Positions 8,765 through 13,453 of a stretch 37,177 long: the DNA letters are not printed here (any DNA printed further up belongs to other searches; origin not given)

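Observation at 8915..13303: Giant fusion: transferrin-receptor/GCPII-like PA+M28 ectodomain that appears to have lost its metal ligands, grafted onto an orphan MacB/FtsX permease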

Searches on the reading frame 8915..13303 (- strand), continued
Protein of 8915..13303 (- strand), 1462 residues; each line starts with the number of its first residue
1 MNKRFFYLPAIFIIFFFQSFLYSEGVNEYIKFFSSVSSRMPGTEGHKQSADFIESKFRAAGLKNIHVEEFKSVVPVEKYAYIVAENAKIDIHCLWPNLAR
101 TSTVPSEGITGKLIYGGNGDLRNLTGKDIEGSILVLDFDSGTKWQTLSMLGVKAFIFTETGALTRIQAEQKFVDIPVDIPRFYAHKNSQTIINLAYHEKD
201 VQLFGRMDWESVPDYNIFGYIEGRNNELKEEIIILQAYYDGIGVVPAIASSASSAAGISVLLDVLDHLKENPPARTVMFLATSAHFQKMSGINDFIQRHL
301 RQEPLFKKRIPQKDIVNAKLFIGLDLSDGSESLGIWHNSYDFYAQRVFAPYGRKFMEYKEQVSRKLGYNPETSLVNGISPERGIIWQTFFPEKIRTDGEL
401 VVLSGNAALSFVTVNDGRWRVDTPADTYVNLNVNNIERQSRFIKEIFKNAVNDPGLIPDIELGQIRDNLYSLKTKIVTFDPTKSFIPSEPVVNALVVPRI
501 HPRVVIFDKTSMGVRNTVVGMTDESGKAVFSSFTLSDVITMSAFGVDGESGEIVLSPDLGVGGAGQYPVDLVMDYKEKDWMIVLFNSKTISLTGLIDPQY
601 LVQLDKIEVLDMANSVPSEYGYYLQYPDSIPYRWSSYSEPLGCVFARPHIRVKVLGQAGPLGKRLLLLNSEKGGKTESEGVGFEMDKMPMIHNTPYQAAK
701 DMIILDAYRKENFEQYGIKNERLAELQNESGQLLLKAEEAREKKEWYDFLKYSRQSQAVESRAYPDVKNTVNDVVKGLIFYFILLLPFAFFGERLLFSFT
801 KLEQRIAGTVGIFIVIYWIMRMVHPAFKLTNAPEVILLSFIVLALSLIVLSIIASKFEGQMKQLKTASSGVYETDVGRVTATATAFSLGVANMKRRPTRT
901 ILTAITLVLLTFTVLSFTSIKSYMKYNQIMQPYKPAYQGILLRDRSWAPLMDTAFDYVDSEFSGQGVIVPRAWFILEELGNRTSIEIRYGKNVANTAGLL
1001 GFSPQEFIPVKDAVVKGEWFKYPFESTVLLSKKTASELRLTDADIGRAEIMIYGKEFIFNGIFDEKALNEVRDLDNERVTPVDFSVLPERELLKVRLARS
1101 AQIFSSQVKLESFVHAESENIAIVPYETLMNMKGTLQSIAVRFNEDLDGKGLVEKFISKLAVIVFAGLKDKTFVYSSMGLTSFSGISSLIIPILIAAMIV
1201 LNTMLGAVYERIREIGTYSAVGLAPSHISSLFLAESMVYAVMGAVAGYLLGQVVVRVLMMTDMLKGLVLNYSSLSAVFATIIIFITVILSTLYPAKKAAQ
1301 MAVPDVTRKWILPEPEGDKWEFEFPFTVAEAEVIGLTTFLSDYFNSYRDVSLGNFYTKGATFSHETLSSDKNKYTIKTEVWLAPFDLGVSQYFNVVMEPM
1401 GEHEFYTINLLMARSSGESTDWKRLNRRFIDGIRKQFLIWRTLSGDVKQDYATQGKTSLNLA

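Call 41: search_solved_structures(query=A1, max_evalue=1, show_alignments=3)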
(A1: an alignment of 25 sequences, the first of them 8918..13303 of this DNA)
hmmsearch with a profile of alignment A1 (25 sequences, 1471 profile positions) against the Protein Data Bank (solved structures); distinct sequences matched with E-value up to 1: 43.
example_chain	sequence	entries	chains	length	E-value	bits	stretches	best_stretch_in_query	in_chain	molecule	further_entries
6hc6_A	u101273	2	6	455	1.9e-14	55.2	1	19-316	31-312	Aminopeptidase YwaD | Aminopeptidase Y (Arg Lys Leu preference)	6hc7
2ek8_A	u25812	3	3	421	2.4e-13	51.6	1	26-309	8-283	Aminopeptidase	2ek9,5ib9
5lil_A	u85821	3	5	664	6.3e-11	43.6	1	1133-1309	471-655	Macrolide export ATP-binding/permease protein MacB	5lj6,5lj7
5nik_J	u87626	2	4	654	1.2e-10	42.6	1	1131-1310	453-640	Macrolide export ATP-binding/permease protein MacB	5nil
9o9x_C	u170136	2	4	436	7.9e-10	39.9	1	1199-1313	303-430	ABC transporter permease YtrF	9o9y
5xu1_M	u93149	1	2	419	2.6e-08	34.9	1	1182-1309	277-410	ABC transporter permeae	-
2anp_A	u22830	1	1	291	2.4e-07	31.7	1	227-321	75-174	leucyl aminopeptidase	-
5gko_A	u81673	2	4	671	3.8e-07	31.1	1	1131-1309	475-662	Macrolide export ATP-binding/permease protein MacB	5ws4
9w37_A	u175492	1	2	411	1.7e-06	28.9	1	1183-1309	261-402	LolF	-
9w35_A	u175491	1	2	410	1.7e-06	28.9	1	1183-1309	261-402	LolF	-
9w2w_A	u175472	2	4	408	2.6e-06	28.3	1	1183-1309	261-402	LolF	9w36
3b3t_A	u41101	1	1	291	4.3e-06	27.5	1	227-321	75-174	Bacterial leucyl aminopeptidase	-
3s9l_A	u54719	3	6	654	5.6e-06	27.2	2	26-173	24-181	Transferrin receptor protein 1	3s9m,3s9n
6wrv_A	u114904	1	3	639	5.6e-06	27.2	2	27-173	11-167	Transferrin receptor protein 1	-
1de4_C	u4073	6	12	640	5.7e-06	27.2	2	27-173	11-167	TRANSFERRIN RECEPTOR | Transferrin receptor protein 1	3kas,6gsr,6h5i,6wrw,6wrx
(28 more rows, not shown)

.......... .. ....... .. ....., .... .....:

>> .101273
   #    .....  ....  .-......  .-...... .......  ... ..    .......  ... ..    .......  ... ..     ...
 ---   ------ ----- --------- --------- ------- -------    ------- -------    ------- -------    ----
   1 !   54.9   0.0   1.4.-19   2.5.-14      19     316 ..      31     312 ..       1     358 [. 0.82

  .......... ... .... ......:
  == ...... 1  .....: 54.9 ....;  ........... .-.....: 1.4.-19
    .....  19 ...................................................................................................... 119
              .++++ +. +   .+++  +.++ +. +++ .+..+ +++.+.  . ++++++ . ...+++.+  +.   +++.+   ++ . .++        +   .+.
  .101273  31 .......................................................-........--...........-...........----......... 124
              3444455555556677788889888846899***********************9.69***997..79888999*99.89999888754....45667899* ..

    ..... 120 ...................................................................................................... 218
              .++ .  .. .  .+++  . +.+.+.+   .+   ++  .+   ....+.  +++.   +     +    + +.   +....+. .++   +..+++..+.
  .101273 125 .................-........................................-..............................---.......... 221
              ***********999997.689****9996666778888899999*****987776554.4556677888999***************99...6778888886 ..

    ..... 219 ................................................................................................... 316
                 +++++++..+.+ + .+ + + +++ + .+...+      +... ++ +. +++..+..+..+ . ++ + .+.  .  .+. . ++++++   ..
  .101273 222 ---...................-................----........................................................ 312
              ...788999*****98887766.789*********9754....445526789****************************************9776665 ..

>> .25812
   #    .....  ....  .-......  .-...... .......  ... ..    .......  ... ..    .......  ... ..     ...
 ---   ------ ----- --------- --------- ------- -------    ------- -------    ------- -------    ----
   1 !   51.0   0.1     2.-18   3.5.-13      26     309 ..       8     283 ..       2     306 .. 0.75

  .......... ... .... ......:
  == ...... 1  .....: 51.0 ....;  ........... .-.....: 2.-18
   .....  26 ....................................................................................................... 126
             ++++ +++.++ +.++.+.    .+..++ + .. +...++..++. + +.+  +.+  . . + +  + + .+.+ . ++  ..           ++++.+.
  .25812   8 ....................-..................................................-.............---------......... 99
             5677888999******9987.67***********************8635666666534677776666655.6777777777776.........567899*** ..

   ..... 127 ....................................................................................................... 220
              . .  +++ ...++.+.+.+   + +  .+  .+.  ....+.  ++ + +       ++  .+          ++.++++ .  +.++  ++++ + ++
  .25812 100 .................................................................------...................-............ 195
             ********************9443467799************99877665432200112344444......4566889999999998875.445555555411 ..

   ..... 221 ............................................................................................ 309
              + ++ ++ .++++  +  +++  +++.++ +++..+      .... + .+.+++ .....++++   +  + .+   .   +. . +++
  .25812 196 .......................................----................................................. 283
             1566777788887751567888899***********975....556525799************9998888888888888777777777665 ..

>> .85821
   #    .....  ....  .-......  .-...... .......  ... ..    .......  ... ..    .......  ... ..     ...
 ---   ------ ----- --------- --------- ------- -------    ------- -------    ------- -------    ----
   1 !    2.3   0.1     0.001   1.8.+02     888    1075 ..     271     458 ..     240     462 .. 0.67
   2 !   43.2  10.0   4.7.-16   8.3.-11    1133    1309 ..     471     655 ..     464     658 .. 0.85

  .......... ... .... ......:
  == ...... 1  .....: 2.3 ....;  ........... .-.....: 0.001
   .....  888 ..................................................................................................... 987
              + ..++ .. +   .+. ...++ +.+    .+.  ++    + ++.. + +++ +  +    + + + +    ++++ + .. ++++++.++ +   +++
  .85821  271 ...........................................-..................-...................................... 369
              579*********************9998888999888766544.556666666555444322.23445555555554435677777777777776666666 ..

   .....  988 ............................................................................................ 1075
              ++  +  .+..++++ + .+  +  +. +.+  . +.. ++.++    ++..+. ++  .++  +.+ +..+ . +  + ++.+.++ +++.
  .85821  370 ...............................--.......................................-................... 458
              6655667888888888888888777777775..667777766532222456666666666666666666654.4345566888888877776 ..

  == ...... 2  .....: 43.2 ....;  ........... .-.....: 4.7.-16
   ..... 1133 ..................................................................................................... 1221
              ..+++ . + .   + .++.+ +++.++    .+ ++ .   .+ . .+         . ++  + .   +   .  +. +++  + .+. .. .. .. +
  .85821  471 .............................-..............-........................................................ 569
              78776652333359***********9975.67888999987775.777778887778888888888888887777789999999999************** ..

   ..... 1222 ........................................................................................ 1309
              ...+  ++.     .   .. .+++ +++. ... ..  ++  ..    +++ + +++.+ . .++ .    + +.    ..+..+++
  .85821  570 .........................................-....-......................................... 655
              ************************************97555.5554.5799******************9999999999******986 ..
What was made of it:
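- On Peptidase family M28 (active di-zinc aminopeptidases): Family profile against BSAP, E 1.9e-14 (call 41).
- On Type VII ABC transporter permease (MacB/FtsX fold): PDB profile hit to MacB, 6e-11 (call 41). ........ aligns to MacB's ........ (call 41).
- Checked: A family profile hits the PA-M28 aminopeptidases BSAP/YwaD (E 1.9e-14) and 2ek8, then MacB (6e-11), transferrin receptor (about 6e-6) and nicalin (call 41).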

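Call 43: find_homologous_proteins(query=L019:16387-17322:+)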
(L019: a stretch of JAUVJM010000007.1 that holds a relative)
Query L019:16387-17322:+ (311 aa): 16 proteins with E <= 0.001 among 796 candidates.
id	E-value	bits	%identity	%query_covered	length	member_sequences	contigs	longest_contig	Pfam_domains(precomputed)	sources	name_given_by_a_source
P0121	1.2e-200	683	100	96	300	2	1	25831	-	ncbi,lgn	-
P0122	1.7e-178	611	89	96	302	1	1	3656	-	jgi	jgi:hypothetical protein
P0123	1.4e-173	595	90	93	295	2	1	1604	-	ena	-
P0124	4.1e-155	534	79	93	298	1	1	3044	-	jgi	jgi:hypothetical protein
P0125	1.6e-123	430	61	93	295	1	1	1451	-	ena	-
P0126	1.1e-116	408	61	93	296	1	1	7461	-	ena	-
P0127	1.1e-116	408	61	93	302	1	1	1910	-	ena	-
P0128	7.7e-113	395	59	95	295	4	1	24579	-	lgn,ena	-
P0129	7.6e-112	392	59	93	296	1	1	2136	-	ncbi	-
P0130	5.0e-110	386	58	92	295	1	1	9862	-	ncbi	-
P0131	2.1e-106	374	55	93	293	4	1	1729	-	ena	-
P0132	4.3e-105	370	52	96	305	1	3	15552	-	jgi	-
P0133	6.7e-104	366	53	93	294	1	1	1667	-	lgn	-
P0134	6.4e-98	346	55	93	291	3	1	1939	-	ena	-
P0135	1.0e-27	116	26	91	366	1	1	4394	-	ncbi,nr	ncbi:MAG: hypothetical protein HY709_07155 [Candidatus Latescibacteria bacterium]|nr:hypothetical pr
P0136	1.4e-23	102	31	82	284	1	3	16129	-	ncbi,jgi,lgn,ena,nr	ncbi:MAG TPA: hypothetical protein VM141_06290 [Planctomycetota bacterium]|nr:hypothetical protein [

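Call 44: find_encoding_contigs(protein=P0128, flank=10000, max_places=1)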
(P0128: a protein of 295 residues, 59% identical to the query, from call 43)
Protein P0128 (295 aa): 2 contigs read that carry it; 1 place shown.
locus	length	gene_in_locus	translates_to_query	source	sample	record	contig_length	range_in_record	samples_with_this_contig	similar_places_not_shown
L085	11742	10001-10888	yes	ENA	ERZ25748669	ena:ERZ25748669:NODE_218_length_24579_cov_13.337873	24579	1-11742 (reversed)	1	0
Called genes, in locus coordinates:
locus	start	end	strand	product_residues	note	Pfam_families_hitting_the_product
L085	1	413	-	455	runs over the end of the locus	-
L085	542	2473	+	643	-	PF20581:DUF6785, PF20580:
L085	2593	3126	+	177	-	PF12895:ANAPC3 (faint), PF07719:TPR_2 (faint), PF13424:TPR_12 (faint), PF13428:TPR_14 (faint), PF13174:TPR_6 (faint), PF13414:TPR_11 (faint), PF13432:TPR_16 (faint), PF25064:ARM_TT21_5th (faint), +5 more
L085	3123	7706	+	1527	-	PF02687:FtsX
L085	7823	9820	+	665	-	-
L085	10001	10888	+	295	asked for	-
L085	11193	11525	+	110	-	PF05402:PqqD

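Call 45: find_encoding_contigs(protein=P0136, flank=10000, max_places=1)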
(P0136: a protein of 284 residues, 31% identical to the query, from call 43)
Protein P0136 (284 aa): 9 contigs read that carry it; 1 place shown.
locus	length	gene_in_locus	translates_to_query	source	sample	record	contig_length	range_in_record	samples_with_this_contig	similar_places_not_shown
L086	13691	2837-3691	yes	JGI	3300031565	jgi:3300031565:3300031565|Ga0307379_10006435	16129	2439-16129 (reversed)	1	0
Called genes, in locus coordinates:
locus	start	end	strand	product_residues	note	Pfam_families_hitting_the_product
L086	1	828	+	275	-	?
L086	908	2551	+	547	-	PF03721:UDPG_MGDP_dh_N, PF00984:UDPG_MGDP_dh, PF03720:UDPG_MGDP_dh_C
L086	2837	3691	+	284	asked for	-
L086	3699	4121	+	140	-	PF05402:PqqD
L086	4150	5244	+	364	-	PF11387:DUF2795, PF02687:FtsX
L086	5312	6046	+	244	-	PF02463:SMC_N (faint), PF00005:ABC_tran, PF13304:AAA_21 (faint)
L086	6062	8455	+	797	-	-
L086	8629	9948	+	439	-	PF01547:SBP_bac_1, PF13416:SBP_bac_8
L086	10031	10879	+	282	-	PF00528:BPD_transp_1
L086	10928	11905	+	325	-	PF01208:URO-D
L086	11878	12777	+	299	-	PF00528:BPD_transp_1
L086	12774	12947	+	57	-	-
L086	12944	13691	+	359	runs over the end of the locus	PF00005:ABC_tran, PF17912:OB_MalK, PF08402:TOBE_2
